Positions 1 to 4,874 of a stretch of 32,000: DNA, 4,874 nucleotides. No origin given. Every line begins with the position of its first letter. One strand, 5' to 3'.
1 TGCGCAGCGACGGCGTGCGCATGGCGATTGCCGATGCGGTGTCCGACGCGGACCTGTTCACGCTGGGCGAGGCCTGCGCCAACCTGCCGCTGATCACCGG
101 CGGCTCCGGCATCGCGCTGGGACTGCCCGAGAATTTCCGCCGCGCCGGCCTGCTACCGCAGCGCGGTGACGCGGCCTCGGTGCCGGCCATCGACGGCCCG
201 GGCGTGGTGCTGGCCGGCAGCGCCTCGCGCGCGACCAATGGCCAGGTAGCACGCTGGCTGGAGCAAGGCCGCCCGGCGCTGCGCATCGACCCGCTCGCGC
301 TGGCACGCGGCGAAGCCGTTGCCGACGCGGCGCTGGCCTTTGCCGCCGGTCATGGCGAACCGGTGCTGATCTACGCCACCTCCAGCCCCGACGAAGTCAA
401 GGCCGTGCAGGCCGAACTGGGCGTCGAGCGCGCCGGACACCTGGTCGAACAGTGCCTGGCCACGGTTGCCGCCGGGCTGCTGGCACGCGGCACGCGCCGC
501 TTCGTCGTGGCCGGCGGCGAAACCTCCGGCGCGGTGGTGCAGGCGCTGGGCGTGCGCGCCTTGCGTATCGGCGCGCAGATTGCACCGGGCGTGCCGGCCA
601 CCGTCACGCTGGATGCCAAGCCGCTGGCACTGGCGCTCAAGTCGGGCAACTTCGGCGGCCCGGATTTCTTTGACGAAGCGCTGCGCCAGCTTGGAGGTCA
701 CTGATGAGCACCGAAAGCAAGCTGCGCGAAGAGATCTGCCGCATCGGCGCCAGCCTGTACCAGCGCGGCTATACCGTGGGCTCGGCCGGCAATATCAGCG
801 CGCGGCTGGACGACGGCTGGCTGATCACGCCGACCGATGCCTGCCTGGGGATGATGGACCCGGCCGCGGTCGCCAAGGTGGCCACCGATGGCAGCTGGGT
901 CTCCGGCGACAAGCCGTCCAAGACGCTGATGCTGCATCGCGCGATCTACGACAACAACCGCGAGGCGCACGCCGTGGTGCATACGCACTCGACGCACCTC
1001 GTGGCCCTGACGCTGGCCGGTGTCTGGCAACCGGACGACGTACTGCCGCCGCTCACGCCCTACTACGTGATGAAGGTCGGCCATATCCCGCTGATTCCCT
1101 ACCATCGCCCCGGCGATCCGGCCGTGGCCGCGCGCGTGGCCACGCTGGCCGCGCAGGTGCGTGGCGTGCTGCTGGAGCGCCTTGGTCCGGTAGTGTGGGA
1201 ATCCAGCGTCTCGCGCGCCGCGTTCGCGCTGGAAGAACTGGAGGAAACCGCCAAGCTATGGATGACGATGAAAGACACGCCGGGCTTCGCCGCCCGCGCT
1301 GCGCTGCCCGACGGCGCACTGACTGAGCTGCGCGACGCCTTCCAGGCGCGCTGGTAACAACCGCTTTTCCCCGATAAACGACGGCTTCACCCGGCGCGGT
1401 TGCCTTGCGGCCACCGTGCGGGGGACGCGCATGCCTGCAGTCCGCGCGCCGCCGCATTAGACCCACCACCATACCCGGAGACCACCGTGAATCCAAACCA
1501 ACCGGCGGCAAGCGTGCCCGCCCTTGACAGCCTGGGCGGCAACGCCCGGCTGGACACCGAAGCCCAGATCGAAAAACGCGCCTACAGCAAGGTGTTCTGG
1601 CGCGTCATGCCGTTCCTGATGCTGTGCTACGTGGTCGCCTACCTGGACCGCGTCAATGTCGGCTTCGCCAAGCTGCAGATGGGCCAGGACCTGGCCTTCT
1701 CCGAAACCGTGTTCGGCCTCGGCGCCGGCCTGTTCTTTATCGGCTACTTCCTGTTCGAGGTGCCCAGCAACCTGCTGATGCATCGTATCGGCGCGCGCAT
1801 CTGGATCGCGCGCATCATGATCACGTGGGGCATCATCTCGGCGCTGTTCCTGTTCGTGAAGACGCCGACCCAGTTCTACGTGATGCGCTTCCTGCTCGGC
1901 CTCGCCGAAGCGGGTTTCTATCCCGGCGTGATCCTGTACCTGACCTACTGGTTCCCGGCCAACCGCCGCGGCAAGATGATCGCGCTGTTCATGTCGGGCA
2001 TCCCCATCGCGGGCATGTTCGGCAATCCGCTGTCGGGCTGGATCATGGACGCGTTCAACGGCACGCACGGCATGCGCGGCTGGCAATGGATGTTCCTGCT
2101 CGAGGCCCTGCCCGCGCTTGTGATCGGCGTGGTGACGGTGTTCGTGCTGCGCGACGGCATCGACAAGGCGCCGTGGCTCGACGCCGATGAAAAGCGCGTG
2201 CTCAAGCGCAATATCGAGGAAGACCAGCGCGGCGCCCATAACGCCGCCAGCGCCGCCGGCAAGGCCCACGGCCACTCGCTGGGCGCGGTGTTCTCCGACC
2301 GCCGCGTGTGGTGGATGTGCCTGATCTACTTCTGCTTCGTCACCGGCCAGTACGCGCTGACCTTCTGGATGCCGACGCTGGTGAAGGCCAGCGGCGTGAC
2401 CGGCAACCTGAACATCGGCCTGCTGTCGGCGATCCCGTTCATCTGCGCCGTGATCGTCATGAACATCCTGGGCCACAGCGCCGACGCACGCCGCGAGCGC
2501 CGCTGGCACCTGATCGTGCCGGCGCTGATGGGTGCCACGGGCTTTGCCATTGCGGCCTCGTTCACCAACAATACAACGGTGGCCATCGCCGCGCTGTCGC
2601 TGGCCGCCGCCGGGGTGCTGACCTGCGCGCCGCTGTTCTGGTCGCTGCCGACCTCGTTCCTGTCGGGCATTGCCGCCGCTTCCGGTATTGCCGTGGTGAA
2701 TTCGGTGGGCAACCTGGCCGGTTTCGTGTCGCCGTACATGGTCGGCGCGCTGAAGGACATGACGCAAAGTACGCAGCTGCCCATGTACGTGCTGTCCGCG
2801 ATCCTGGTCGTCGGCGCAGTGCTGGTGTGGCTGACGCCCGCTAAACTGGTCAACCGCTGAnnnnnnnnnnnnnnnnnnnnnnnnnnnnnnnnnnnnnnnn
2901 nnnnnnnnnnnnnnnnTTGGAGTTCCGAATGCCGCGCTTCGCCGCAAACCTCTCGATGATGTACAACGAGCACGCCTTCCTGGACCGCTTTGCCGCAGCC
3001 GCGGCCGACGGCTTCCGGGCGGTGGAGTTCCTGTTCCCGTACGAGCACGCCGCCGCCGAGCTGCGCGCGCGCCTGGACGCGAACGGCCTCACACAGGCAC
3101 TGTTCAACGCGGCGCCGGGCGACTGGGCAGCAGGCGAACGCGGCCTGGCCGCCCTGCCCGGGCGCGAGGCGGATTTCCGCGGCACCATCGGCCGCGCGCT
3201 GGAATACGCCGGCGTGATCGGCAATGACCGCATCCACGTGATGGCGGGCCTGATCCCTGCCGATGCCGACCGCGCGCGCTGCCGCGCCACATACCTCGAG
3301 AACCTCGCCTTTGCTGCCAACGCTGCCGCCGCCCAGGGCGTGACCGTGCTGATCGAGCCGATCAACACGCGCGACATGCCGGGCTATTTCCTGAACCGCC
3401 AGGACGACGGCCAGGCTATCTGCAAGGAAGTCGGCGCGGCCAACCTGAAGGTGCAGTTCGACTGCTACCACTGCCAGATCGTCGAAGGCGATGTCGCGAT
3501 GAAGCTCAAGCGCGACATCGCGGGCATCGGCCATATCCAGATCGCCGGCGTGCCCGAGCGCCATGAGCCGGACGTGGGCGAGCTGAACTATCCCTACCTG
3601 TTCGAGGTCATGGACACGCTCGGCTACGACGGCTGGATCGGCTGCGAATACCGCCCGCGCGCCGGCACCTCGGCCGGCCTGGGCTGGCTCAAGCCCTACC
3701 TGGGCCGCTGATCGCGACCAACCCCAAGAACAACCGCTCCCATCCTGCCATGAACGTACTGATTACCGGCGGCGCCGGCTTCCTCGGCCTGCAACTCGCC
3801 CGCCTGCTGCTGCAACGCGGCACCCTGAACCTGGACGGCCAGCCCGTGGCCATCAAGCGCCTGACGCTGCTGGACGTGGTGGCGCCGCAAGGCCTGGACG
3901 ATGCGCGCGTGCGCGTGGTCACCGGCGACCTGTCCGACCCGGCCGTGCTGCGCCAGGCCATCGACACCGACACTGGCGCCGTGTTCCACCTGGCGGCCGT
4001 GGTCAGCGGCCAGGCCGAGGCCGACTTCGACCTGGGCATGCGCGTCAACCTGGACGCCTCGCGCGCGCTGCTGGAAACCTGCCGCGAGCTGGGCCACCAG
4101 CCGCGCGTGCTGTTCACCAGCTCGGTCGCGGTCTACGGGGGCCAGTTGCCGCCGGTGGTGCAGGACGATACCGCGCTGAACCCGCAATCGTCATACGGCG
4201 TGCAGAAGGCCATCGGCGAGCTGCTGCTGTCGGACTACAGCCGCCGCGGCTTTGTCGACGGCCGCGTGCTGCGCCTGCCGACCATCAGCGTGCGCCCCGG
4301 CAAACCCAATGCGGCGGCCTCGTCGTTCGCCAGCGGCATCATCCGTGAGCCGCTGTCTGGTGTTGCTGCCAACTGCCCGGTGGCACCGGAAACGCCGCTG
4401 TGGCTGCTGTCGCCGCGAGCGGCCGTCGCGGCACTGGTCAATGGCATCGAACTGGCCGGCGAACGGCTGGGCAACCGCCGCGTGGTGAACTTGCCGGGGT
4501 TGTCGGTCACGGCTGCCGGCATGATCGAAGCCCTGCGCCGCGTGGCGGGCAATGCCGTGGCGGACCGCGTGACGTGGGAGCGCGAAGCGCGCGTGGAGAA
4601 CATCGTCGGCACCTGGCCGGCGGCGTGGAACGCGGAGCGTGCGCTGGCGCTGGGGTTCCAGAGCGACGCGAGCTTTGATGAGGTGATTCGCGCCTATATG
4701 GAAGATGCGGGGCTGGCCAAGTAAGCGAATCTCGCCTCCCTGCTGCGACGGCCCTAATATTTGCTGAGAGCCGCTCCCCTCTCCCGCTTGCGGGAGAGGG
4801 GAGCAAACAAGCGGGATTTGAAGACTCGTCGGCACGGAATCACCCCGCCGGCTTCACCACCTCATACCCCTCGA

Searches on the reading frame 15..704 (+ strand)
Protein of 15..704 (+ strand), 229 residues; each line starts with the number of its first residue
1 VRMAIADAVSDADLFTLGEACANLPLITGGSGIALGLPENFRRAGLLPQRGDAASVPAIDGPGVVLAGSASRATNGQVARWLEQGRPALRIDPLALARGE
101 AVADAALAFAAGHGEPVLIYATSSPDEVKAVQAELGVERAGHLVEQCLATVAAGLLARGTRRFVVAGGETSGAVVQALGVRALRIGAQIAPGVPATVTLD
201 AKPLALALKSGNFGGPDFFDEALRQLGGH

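Call 66: search_protein_families(library=pfam, proteins=[window:15-704:+], max_evalue=0.00001)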
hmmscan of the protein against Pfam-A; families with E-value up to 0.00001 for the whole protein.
window:15-704:+ (229 aa): 1 family
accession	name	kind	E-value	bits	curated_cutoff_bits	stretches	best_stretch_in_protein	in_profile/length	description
PF17042.10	NBD_C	-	1.6e-45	156.1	28.3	1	64-219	1-168/168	Nucleotide-binding C-terminal domain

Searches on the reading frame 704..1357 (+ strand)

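Call 66: search_protein_families(library=pfam, proteins=[window:704-1357:+], max_evalue=0.00001)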
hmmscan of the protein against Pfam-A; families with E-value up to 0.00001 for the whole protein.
window:704-1357:+ (217 aa): 1 family
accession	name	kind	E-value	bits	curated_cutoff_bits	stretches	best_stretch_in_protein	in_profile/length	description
PF00596.27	Aldolase_II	-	2.3e-45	155.1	22.2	1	9-186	1-182/183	Class II Aldolase and Adducin N-terminal domain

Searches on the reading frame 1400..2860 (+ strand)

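Call 66: search_protein_families(library=pfam, proteins=[window:1400-2860:+], max_evalue=0.00001)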
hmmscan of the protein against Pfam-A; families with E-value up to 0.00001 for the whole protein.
window:1400-2860:+ (486 aa): 1 family
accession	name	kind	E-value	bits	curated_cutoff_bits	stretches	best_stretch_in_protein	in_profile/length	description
PF07690.21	MFS_1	-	3.3e-50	171.4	33.4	1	73-445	1-347/347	Major Facilitator Superfamily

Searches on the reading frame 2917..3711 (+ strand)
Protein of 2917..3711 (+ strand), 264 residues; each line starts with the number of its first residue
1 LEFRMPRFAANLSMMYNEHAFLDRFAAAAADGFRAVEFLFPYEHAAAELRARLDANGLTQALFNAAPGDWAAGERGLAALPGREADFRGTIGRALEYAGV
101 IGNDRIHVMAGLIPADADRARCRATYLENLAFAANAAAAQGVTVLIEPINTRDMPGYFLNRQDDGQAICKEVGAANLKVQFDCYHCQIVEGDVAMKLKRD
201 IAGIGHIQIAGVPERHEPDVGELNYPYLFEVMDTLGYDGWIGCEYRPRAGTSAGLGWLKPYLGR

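Call 66: search_protein_families(library=pfam, proteins=[window:2917-3711:+], max_evalue=0.00001)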
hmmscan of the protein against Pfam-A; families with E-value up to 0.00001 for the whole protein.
window:2917-3711:+ (264 aa): 1 family
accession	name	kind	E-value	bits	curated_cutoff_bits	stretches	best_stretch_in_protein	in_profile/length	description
PF01261.30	AP_endonuc_2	-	1.8e-49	169.1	31.1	1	25-260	1-248/249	Xylose isomerase-like TIM barrel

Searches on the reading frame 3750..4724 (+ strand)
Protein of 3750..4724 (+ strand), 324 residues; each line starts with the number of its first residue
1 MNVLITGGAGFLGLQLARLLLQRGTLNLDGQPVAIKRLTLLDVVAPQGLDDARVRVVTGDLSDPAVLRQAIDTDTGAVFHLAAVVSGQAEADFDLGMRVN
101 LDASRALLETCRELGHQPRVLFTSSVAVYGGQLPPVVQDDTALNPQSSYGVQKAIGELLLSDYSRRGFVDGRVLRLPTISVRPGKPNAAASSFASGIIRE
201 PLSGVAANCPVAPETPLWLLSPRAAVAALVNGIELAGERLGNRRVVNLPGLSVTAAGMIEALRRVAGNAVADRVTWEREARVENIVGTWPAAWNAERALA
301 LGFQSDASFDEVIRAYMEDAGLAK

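Call 66: search_protein_families(library=pfam, proteins=[window:3750-4724:+], max_evalue=0.00001)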
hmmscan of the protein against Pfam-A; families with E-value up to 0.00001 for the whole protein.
window:3750-4724:+ (324 aa): 5 families
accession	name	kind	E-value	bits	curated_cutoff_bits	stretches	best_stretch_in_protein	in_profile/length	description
PF01370.27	Epimerase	-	7.5e-26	91.4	20.9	1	3-200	1-192/240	NAD dependent epimerase/dehydratase family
PF16363.11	GDP_Man_Dehyd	-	1.9e-19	70.8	27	1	4-165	1-169/332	GDP-mannose 4,6 dehydratase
PF01073.25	3Beta_HSD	-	2.3e-14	53.5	22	1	4-183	1-178/280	3-beta hydroxysteroid dehydrogenase/isomerase family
PF04321.23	RmlD_sub_bind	-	3.4e-12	46.5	27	1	1-165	1-141/287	RmlD substrate binding domain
PF07993.18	NAD_binding_4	-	2.5e-11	43.6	20.1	1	5-185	1-213/258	Male sterility protein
